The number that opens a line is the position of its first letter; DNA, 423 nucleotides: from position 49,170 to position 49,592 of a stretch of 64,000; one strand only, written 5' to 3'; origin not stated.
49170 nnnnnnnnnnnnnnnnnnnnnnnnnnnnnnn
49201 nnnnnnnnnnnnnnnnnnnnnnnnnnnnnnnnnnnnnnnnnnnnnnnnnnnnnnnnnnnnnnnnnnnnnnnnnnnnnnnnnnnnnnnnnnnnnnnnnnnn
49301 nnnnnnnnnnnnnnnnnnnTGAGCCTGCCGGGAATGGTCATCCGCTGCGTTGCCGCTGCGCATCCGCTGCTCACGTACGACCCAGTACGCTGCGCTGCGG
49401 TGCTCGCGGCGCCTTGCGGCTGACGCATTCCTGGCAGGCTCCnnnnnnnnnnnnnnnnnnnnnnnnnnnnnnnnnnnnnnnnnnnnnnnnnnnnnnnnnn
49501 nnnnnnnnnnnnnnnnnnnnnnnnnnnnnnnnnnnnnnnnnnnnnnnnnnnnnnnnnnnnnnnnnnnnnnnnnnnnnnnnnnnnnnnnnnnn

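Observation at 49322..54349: Four copies of a 112-137 bp MITE-like element with terminal inverted repeats clustered around the pur and LPS-kinase genes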

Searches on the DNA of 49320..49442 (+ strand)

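Call 10: build_rna_model(alignment_id=A2)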
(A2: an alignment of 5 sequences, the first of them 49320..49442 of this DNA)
Model R1 built from alignment A2 (5 sequences, 144 columns); structure: RNAalifold consensus.
model positions 125; base pairs 46; branch points 0; effective number of sequences 0.98; information 0.591 bits per position. Calibrated on 0.2 Mb of random sequence (short: E-values are rough).
structure used (alignment columns):
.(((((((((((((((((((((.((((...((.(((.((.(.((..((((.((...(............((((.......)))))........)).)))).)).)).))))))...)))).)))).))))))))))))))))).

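Call 12: search_with_rna_model(model_id=R1, source=window, max_evalue=10, filters=off)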
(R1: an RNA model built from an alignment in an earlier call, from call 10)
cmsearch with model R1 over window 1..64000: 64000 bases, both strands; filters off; matches with E-value up to 10: 54.
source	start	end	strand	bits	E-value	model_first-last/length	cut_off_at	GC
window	49319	49443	+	139.1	4.6e-28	1-125/125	no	0.69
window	52670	52796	+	133.1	9.2e-27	1-125/125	no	0.63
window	50285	50410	+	127.5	1.4e-25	1-125/125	no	0.65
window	49574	49698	-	107.8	2.7e-21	1-125/125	no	0.6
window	54211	54351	+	106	6.6e-21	1-125/125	no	0.62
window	49319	49443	-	33.9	2.8e-05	1-125/125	no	0.69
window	52670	52796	-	28.3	0.00045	1-125/125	no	0.63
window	46315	46429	-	24.7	0.0027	1-125/125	no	0.6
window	50285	50410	-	24.1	0.0037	1-125/125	no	0.65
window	54211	54351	-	21.4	0.014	1-125/125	no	0.62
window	49574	49698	+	20.1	0.027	1-125/125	no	0.6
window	46316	46428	+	18.2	0.068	1-125/125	no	0.59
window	2070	2121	+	16.3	0.18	1-125/125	no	0.69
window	2070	2121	-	15.5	0.27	1-125/125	no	0.69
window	16654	16697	+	12.9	0.99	1-125/125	no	0.75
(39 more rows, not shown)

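Call 17: search_with_rna_model(model_id=R1, sources=[L001, L002, L003, L004, L005, L006, L007, L008, L009, L010, L011, L012, L013, L014, L015, L016, L017, L018, L019, L020, L021, L022, L023, L024, L025, L026, L027, L028, L029, L030, L031, L032, L033, L034, L035, L036, L037, L038, L039, L040, L041, L042, L043, L044, L045, L046, L047, L048, L049, L050, L051, L052, L053, L054, L055, L056, L057, L058, L059, L060, L061, L062, L063, L064, L065, L066, L067, L068, L069, L070, L071, L072, L073, L074, L075, L076, L077, L078, L079, L080], max_evalue=0.0001, make_alignment=true)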
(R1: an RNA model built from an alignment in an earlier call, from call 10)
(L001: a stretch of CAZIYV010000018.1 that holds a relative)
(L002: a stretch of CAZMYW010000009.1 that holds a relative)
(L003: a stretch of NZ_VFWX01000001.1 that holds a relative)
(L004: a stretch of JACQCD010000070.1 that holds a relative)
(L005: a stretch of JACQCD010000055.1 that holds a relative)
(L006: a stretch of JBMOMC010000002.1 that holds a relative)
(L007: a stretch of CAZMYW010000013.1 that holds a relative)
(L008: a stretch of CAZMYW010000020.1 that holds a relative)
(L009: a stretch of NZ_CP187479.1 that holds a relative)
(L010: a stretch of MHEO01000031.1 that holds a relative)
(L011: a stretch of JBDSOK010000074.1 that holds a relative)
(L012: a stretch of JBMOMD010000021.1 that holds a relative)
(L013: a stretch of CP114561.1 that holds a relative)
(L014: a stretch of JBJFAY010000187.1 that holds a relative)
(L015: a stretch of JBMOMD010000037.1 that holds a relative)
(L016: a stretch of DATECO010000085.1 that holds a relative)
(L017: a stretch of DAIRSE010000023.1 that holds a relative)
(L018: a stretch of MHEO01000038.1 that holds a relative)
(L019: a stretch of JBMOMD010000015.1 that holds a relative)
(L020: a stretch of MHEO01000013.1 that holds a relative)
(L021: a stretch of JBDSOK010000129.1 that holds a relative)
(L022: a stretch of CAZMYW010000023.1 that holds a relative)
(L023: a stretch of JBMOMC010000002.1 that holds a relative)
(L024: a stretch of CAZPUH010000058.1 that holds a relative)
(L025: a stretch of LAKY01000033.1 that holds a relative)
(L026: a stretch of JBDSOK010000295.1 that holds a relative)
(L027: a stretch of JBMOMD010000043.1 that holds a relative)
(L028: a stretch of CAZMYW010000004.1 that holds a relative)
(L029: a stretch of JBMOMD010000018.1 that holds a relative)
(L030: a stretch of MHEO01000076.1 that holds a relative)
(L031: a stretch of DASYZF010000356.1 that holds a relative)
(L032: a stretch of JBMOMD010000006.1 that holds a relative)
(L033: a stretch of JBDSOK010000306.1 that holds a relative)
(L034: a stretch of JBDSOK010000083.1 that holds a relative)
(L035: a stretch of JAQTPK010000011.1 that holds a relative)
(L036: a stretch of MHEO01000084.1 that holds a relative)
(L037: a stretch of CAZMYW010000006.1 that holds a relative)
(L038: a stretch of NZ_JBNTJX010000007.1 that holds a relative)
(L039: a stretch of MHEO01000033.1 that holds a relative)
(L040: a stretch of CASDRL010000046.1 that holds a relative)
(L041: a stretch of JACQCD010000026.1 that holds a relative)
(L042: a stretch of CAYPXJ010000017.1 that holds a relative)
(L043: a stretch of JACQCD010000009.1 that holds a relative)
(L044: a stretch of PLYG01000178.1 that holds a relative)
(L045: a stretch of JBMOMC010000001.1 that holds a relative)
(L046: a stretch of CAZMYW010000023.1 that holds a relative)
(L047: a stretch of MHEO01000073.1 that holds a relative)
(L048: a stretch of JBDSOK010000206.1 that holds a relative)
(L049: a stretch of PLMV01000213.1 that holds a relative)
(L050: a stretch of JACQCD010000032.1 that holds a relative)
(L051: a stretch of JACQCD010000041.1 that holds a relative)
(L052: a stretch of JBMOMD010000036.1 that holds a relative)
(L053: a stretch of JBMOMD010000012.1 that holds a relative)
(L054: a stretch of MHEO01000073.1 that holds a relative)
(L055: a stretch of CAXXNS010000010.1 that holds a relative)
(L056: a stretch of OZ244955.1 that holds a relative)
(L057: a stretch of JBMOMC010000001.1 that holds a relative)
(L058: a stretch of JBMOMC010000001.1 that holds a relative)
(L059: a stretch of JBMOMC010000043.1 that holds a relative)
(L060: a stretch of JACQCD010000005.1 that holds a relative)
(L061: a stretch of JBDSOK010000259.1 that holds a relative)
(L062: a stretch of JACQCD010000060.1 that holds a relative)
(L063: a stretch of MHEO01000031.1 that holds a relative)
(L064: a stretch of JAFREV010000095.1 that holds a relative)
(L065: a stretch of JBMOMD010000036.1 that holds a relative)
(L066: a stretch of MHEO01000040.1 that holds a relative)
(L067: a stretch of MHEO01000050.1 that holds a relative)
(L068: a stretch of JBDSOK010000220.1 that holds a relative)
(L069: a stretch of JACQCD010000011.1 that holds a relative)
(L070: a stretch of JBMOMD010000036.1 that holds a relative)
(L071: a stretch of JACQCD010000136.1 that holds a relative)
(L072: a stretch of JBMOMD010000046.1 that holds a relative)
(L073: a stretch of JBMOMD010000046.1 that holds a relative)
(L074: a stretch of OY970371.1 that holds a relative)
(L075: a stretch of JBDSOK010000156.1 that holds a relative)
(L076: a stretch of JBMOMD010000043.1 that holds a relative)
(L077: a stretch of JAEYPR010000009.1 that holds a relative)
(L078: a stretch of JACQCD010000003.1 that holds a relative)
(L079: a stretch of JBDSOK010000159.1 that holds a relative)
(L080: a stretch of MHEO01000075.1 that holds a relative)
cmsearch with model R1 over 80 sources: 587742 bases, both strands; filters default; matches with E-value up to 0.0001: 92.
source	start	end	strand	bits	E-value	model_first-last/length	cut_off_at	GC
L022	1347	1472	+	130.2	3.5e-25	1-125/125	no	0.63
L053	1998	2122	-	129.8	4.3e-25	1-125/125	no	0.67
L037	4421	4546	-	129.2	5.8e-25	1-125/125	no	0.7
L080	2320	2443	+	129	6.3e-25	1-125/125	no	0.61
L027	923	1046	+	124.8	5.2e-24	1-125/125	no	0.66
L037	3193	3318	+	124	7.9e-24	1-125/125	no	0.65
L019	7108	7233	-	123.3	1.1e-23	1-125/125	no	0.63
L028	6112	6236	+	123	1.3e-23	1-125/125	no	0.67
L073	5670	5794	+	122.1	2e-23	1-125/125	no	0.63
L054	1441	1564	-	121.7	2.5e-23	1-125/125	no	0.63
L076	2249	2373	-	121.2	3.1e-23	1-125/125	no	0.61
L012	4447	4570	-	121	3.5e-23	1-125/125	no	0.7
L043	7233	7356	+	118.7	1.1e-22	1-125/125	no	0.63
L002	4528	4653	-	118.1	1.5e-22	1-125/125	no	0.69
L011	4126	4249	-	116.5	3.2e-22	1-125/125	no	0.68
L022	810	935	-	109.8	9.4e-21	1-125/125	no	0.67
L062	2481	2606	-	109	1.3e-20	1-125/125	no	0.6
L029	3131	3256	+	108.5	1.8e-20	1-125/125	no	0.68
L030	2108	2233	+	108.4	1.8e-20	1-125/125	no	0.6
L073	6643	6767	-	107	3.6e-20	1-125/125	no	0.68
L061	3930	4053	-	106.7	4.2e-20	1-125/125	no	0.65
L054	4574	4700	-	104.7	1.2e-19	1-125/125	no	0.63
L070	6375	6498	+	103.1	2.6e-19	1-125/125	no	0.68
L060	3025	3149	+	102.5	3.5e-19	1-125/125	no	0.58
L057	5260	5385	+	102.4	3.7e-19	1-125/125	no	0.6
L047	576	699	-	101.4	5.9e-19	1-125/125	no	0.65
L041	2372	2497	+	100.7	8.7e-19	1-125/125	no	0.61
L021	344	468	+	100.2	1.1e-18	1-125/125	no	0.57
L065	7182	7307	-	99.9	1.3e-18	1-125/125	no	0.68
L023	4162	4287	+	95.5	1.1e-17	1-125/125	no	0.67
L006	6642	6766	+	95.5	1.2e-17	1-125/125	no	0.58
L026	1448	1574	-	95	1.5e-17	1-125/125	no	0.69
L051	7516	7640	+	94.8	1.6e-17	1-125/125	no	0.63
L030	3320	3445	-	93.8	2.7e-17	1-125/125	no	0.65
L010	6403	6528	+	93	3.9e-17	1-125/125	no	0.63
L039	156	281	-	92.5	5.2e-17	1-125/125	no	0.63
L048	2236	2361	-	91.6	8.1e-17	1-125/125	no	0.69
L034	1056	1181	+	90.4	1.5e-16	1-125/125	no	0.66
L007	2480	2606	-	89.9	1.9e-16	1-125/125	no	0.67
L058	5845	5971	-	89.5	2.3e-16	1-125/125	no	0.64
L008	428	553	-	88.6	3.6e-16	1-125/125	no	0.59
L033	1850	1975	-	88.5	3.8e-16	1-125/125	no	0.68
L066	6077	6202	+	88.1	4.5e-16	1-125/125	no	0.6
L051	2810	2937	-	86.6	9.6e-16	1-125/125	no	0.66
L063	3799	3924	-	85.6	1.6e-15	1-125/125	no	0.62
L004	3664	3790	-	84.9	2.3e-15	1-125/125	no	0.66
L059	2913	3039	+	83.6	4.3e-15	1-125/125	no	0.65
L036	469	594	-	83.4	4.7e-15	1-125/125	no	0.65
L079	2610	2735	+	82.2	8.5e-15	1-125/125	no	0.68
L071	3453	3578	-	81.8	1.1e-14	1-125/125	no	0.67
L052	2894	3019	-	80.9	1.7e-14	1-125/125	no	0.64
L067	6148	6303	-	80.2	2.4e-14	1-125/125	no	0.62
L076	780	906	-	79.7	3e-14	1-125/125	no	0.65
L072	373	500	-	78.3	6.1e-14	1-125/125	no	0.7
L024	1066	1188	-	77.8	8e-14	1-125/125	no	0.72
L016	1230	1357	+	76.2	1.7e-13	1-125/125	no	0.55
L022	2836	2960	-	75.1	3.1e-13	1-125/125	no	0.67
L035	6217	6342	+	74.7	3.6e-13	1-125/125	no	0.61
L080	3562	3727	+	73.6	6.3e-13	1-125/125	no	0.58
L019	3279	3469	-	70.8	2.5e-12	1-125/125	no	0.68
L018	6067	6193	-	70.2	3.5e-12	1-125/125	no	0.62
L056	2806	2929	-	68.6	7.7e-12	1-125/125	no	0.48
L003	5255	5379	+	68.5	8e-12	1-125/125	no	0.56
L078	6196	6323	-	67.6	1.3e-11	1-125/125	no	0.59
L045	5904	6030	-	67.4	1.4e-11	1-125/125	no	0.63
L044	4624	4745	+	65.5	3.6e-11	1-125/125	no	0.61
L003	6105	6226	+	65.2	4.1e-11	1-125/125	no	0.52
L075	541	666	-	64.1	7.4e-11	1-125/125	no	0.71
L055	2647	2773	-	60.1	5.3e-10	1-125/125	no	0.59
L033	4482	4564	-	59.3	8.1e-10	41-125/125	5'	0.67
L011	7557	7702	+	57.5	2e-09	1-125/125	no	0.58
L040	6802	6927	+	57.5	2e-09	1-125/125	no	0.6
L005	164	259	+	57.2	2.2e-09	16-110/125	no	0.64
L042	2234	2357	+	53.2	1.7e-08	1-125/125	no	0.47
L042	6672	6774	+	52.2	2.7e-08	1-125/125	no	0.48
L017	654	777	-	49.5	1.1e-07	1-125/125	no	0.65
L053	811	997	+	49.1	1.3e-07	1-125/125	no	0.67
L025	3360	3487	-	47.7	2.5e-07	1-125/125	no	0.62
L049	148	273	+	47.3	3.2e-07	1-125/125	no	0.61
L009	1304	1427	-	46.7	4.2e-07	1-125/125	no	0.65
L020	2063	2185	-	46.1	5.7e-07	1-125/125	no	0.63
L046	6553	6630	-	44.1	1.5e-06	25-100/125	no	0.62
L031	470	598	+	43.3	2.3e-06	1-125/125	no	0.58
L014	6024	6143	+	42.6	3.3e-06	1-125/125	no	0.45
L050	2711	2786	-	42.4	3.6e-06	26-99/125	no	0.67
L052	1527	1774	-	41.9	4.7e-06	1-125/125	no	0.65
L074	5651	5734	+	39.7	1.4e-05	22-103/125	no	0.57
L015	155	271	-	39.3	1.7e-05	1-125/125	no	0.63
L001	6436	6563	-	38.6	2.5e-05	1-125/125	no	0.5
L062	2299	2424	+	37.6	4e-05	1-125/125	no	0.63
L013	6220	6297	+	37.1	5e-05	25-100/125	no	0.6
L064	491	600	-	36.7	6.1e-05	1-125/125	no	0.56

Alignment A3: 92 matches aligned to the model, 323 columns, each read 5' to 3' on its own strand. Consensus structure (alignment columns), stored with it:
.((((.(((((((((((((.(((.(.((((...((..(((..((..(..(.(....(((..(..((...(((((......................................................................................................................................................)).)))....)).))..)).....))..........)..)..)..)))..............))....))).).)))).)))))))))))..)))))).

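Call 24: search_with_rna_model(model_id=R1, sources=[L081, L082, L083, L084, L085, L086, L087, L088, L089, L090, L091, L092, L093, L094, L095, L096, L097, L098, L099, L100, L101, L102, L103, L104, L105, L106, L107, L108, L109, L110, L111, L112, L113, L114, L115, L116, L117, L118, L119, L120, L038, L032, L068, L069, L077], max_evalue=0.001, make_alignment=true)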
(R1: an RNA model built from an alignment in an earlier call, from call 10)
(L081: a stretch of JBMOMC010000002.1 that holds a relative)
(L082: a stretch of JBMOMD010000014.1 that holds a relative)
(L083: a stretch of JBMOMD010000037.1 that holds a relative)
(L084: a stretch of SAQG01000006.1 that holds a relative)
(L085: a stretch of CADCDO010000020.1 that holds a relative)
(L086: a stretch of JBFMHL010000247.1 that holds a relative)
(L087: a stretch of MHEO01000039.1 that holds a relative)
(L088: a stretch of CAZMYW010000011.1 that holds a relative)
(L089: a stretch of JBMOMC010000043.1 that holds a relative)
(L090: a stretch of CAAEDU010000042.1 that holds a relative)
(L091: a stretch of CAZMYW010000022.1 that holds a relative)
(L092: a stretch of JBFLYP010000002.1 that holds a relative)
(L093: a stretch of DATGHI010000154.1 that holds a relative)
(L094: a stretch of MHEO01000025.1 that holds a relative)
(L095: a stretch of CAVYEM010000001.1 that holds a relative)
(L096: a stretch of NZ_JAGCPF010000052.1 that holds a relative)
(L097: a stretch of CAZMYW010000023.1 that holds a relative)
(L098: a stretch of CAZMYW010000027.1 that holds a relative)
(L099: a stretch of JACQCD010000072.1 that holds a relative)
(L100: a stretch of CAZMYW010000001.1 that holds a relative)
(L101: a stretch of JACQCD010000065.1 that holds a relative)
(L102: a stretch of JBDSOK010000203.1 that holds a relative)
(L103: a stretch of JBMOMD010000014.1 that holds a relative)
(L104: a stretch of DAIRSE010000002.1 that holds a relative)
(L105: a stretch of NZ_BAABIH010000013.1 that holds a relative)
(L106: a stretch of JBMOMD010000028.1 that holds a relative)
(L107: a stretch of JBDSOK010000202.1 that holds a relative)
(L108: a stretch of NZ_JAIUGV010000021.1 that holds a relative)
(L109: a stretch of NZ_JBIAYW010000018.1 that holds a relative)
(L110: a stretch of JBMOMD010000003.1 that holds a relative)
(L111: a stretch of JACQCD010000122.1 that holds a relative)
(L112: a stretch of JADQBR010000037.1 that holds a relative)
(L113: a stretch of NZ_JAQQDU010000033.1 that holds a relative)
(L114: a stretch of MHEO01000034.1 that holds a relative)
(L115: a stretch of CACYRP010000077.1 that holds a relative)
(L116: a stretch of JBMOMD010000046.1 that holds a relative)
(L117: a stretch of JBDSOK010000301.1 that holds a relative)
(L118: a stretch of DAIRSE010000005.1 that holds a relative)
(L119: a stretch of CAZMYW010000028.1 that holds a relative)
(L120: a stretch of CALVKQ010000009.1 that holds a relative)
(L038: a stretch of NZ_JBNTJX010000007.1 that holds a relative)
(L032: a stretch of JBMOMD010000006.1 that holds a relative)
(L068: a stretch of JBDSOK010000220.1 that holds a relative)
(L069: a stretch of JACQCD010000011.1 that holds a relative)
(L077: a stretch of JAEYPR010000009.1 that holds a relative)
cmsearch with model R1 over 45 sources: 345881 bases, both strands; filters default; matches with E-value up to 0.001: 36.
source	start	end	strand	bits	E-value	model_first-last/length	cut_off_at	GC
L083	1899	2023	+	133.8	3.4e-26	1-125/125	no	0.66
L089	2042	2166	-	131.1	1.3e-25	1-125/125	no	0.61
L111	7845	7968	+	125.7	2e-24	1-125/125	no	0.64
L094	5549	5672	+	113.5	8.6e-22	1-125/125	no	0.64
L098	3558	3683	-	110.3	4.3e-21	1-125/125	no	0.68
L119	5189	5313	+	109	8.2e-21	1-125/125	no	0.66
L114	3505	3629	-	105.3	5e-20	1-125/125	no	0.66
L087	3955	4079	+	101.3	3.8e-19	1-125/125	no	0.62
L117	2158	2283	+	93.6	1.7e-17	1-125/125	no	0.64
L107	98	223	-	92.1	3.7e-17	1-125/125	no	0.65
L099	4581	4706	-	89.5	1.4e-16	1-125/125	no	0.63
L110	4857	4983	+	86.4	6.3e-16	1-125/125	no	0.64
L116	1887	2012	-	82.3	4.8e-15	1-125/125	no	0.62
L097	1469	1595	-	80.9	9.9e-15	1-125/125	no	0.7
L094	6930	7055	+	75.8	1.3e-13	1-125/125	no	0.64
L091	6058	6180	-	75.6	1.4e-13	1-125/125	no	0.65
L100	3837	3963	+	75.5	1.5e-13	1-125/125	no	0.71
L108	4771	4895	+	75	1.8e-13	1-125/125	no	0.59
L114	1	98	-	69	3.7e-12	1-97/125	3'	0.63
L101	6414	6508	-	64.4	3.7e-11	17-109/125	no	0.67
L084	3461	3575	-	64.2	4e-11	1-125/125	no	0.63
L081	2261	2337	-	56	2.4e-09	25-100/125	no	0.71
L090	182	307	-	53.6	7.8e-09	1-125/125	no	0.6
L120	4526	4651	+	49.8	5.4e-08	1-125/125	no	0.52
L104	141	264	+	48.1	1.2e-07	1-125/125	no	0.65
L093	1296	1419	-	47.9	1.4e-07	1-125/125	no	0.58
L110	3858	4044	+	47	2.2e-07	1-125/125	no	0.68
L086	191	320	-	45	5.8e-07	1-125/125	no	0.64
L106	7708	7778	-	41.2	3.9e-06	31-97/125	no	0.69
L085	1925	2035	+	40.8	4.8e-06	1-125/125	no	0.51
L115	220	330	+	39.8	7.7e-06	1-125/125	no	0.53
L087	873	949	+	38.3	1.7e-05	26-99/125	no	0.66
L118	2720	2843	+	37.9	2e-05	1-125/125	no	0.65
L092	6336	6459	-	35.8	5.8e-05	1-125/125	no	0.63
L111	7845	7968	-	33.6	0.00017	1-125/125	no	0.64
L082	109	212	+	33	0.00023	1-125/125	no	0.7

Alignment A4: 36 matches aligned to the model, 257 columns, each read 5' to 3' on its own strand. Consensus structure (alignment columns), stored with it:
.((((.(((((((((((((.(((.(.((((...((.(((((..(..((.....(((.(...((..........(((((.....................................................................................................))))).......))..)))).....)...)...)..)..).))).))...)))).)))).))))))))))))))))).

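Call 38: search_with_rna_model(model_id=R1, sources=[L121, L122, L123], max_evalue=0.01)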
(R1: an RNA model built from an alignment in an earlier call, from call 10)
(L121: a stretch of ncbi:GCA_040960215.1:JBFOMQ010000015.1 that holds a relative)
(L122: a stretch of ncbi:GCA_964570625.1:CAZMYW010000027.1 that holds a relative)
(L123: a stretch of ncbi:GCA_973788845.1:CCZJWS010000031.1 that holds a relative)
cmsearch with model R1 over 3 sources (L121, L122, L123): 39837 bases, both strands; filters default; matches with E-value up to 0.01: 7.
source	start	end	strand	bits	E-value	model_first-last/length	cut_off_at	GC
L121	3256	3381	+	135.4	1.8e-27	1-125/125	no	0.66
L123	5732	5856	+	115.9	3e-23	1-125/125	no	0.67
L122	5752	5875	+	114.4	6.3e-23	1-125/125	no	0.65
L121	2455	2580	+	113.2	1.1e-22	1-125/125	no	0.68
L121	5718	5858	+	105.3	5.9e-21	1-125/125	no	0.64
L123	288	413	+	82.6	4.8e-16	1-125/125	no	0.64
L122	2695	2812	+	31.1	6.9e-05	1-125/125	no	0.62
